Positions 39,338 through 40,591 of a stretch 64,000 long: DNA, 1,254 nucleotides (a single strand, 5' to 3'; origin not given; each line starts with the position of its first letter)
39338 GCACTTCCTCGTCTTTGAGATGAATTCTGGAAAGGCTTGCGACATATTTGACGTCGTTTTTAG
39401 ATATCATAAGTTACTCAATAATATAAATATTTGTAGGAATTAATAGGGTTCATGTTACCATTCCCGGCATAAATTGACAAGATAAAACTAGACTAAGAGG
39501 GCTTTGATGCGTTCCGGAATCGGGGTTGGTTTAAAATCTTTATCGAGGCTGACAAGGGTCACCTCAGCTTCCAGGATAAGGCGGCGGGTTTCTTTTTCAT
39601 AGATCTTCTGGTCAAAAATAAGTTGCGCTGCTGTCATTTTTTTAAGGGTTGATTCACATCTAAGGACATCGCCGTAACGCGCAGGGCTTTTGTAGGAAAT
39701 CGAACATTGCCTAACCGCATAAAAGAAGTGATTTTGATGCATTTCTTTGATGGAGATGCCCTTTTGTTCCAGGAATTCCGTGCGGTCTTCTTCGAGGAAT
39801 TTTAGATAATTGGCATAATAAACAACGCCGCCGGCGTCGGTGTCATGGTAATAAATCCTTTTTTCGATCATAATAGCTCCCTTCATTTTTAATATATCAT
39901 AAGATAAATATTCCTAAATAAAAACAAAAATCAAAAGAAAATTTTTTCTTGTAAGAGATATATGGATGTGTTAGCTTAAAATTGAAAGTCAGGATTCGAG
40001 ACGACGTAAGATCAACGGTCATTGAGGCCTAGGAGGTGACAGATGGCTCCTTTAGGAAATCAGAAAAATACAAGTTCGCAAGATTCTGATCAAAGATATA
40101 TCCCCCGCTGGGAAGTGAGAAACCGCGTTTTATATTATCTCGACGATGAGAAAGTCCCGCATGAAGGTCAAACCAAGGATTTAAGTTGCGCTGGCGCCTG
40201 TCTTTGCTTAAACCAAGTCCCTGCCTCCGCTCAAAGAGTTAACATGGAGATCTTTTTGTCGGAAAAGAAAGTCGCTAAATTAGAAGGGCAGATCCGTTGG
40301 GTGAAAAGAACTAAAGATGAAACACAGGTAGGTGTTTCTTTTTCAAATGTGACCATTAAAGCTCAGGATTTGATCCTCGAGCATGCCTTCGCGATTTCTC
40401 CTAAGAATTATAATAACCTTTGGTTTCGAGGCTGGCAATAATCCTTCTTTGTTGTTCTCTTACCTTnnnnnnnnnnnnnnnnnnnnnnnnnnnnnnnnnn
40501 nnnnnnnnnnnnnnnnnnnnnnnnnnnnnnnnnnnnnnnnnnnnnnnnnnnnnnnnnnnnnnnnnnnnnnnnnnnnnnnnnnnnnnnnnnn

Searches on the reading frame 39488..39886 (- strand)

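Call 61: search_protein_families(library=pfam, proteins=[window:39488-39886:-], max_evalue=0.00001)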
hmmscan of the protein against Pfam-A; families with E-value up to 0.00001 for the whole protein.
window:39488-39886:- (132 aa): 2 families
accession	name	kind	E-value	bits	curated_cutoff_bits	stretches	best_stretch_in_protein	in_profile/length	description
PF13279.12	4HBT_2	-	6.6e-17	62.5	25.5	1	14-129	4-120/122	Thioesterase-like superfamily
PF03061.28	4HBT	-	8.7e-10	39.2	20.6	1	19-102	1-77/79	Thioesterase superfamily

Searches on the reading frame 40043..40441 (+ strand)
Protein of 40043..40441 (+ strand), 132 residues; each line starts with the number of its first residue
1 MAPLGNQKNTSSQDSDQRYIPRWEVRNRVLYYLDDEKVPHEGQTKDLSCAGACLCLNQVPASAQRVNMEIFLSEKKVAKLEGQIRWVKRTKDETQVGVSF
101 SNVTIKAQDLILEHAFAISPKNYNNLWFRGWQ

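Call 62: search_protein_families(library=pfam, proteins=[window:40043-40441:+], max_evalue=0.00001)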
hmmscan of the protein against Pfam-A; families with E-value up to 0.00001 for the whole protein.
window:40043-40441:+ (132 aa): 1 family
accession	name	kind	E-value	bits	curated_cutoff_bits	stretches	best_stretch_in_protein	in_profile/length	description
PF07238.19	PilZ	-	1.1e-12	48.6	22.5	1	17-116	2-101/102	PilZ domain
